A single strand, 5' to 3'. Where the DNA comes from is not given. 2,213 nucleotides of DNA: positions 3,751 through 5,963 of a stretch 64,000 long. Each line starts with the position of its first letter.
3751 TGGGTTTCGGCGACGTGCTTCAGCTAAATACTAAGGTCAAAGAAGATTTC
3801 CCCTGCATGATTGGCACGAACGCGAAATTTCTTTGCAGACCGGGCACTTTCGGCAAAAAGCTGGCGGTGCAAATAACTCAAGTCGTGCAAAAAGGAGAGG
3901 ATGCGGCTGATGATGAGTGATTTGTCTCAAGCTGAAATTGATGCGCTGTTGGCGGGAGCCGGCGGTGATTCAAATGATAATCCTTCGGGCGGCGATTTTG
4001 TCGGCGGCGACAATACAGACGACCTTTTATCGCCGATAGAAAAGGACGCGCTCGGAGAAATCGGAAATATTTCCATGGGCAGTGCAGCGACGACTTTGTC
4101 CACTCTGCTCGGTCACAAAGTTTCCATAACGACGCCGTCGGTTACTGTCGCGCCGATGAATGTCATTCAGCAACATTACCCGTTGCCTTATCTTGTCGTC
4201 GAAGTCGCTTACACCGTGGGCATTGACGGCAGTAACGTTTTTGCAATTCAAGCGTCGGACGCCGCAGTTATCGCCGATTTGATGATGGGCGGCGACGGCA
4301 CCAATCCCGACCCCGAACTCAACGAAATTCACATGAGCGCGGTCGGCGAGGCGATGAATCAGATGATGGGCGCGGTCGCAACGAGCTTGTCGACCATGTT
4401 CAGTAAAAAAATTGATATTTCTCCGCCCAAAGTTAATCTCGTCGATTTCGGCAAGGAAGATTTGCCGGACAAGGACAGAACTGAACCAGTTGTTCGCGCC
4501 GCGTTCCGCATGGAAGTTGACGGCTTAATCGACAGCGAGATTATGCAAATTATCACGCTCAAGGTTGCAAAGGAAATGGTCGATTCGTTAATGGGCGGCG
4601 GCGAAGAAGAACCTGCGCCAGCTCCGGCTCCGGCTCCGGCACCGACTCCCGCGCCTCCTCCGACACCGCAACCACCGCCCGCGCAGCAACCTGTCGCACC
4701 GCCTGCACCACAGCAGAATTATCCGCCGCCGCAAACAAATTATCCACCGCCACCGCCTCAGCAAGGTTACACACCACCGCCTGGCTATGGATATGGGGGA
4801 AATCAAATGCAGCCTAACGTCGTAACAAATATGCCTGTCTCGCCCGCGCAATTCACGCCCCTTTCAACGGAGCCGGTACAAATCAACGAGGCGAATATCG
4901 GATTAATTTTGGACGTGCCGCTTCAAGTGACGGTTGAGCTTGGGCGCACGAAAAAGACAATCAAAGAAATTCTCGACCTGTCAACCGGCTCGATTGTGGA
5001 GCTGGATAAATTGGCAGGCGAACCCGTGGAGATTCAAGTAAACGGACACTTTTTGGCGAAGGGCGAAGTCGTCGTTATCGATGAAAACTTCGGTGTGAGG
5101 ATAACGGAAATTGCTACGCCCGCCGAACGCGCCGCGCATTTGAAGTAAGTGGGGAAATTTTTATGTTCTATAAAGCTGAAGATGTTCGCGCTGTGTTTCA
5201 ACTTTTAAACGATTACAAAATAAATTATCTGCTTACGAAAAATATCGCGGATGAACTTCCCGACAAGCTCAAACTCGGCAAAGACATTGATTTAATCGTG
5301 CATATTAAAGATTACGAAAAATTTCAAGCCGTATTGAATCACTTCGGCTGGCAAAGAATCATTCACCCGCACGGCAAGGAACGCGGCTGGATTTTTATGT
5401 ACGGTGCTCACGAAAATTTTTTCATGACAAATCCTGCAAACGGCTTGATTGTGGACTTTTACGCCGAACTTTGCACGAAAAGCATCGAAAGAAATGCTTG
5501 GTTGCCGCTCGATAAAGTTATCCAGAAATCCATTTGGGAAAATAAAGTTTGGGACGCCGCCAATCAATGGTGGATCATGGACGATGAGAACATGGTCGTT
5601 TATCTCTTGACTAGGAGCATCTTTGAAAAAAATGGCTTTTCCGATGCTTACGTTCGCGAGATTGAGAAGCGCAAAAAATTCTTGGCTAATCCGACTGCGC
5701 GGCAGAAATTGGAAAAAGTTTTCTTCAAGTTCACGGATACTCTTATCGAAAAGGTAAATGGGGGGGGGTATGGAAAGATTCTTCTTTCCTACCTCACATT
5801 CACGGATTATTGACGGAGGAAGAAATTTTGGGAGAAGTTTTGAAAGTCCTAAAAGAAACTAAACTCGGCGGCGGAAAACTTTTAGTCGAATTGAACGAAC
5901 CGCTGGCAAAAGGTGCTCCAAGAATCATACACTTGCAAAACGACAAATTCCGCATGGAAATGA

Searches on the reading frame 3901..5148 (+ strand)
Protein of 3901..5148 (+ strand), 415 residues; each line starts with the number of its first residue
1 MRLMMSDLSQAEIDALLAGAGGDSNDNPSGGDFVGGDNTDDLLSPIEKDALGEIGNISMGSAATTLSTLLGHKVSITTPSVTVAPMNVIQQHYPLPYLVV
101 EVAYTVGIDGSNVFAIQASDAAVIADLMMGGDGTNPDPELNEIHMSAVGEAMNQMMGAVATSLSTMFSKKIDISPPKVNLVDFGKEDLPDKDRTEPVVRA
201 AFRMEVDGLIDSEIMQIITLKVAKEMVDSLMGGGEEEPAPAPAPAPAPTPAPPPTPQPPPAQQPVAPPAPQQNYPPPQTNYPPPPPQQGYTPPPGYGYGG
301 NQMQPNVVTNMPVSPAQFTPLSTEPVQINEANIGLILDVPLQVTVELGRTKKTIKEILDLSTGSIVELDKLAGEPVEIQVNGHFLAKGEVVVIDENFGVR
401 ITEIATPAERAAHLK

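Call 14: search_protein_families(library=ncbifam, proteins=[window:3901-5148:+], max_evalue=0.00001)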
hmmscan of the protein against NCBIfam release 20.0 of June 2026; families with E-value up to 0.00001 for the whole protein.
window:3901-5148:+ (415 aa): 13 families
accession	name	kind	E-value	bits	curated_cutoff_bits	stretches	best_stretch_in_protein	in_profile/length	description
NF005995.1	PRK08119.1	equivalog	1.8e-139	465.4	218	1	8-410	4-375/376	flagellar motor switch phosphatase FliY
NF005275.1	PRK06782.1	equivalog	4.6e-88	296.2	681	1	43-404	210-515/516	flagellar motor switch protein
NF006272.1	PRK08432.1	equivalog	1.8e-34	119.6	219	2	330-415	189-274/274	flagellar motor switch protein FliY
TIGR02480.1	fliN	equivalog_domain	1.6e-30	104.8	84.05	1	332-406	1-75/77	flagellar motor switch protein FliN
NF041093.1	CheC_Thtogales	equivalog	5.6e-24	85.2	250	2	43-157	3-119/201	CheY-P phosphatase CheC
NF006273.1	PRK08433.1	equivalog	1.1e-17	64.2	114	1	336-405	18-87/100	flagellar motor switch protein FliN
NF041094.1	CheX_Thtogales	equivalog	2.4e-15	56.7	280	1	97-178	41-118/152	CheY-P phosphatase CheX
TIGR02551.1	SpaO_YscQ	equivalog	1.1e-14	55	100.8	1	310-403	206-299/300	type III secretion system cytoplasmic ring protein SctQ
TIGR01397.1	fliM_switch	equivalog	8.3e-14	51.4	219.6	1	336-403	250-317/320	flagellar motor switch protein FliM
NF005276.0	PRK06788.1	equivalog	1.1e-12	48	98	1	312-415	7-110/119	flagellar motor switch protein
NF006018.0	PRK08158.1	equivalog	2.4e-07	30.1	223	1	336-403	227-294/303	YscQ/HrcQ family type III secretion apparatus protein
NF005277.0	PRK06789.1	equivalog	4e-07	29.9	81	1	338-404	6-72/74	flagellar motor switch protein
NF005956.0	PRK08035.1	equivalog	5.6e-07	29.1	230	1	338-403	250-315/323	YscQ/HrcQ family type III secretion apparatus protein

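Call 38: find_encoding_contigs(protein=window:3901-5148:+, flank=10000, max_places=10)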
Protein window:3901-5148:+ (415 aa): no gene with exactly this product is on record in the collection.
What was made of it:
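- Tried and rejected: The FliY lookup failed because that exact product is not on record (call 38).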

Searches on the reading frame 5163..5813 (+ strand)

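Call 47: search_protein_families(library=pfam, proteins=[window:5163-5813:+], max_evalue=0.01)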
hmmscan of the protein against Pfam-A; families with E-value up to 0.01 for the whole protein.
window:5163-5813:+ (216 aa): 1 family
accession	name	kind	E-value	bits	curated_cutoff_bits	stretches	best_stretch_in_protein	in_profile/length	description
PF14907.12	NTP_transf_5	-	2.2e-05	24.6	31.2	1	37-150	92-189/249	Uncharacterised nucleotidyltransferase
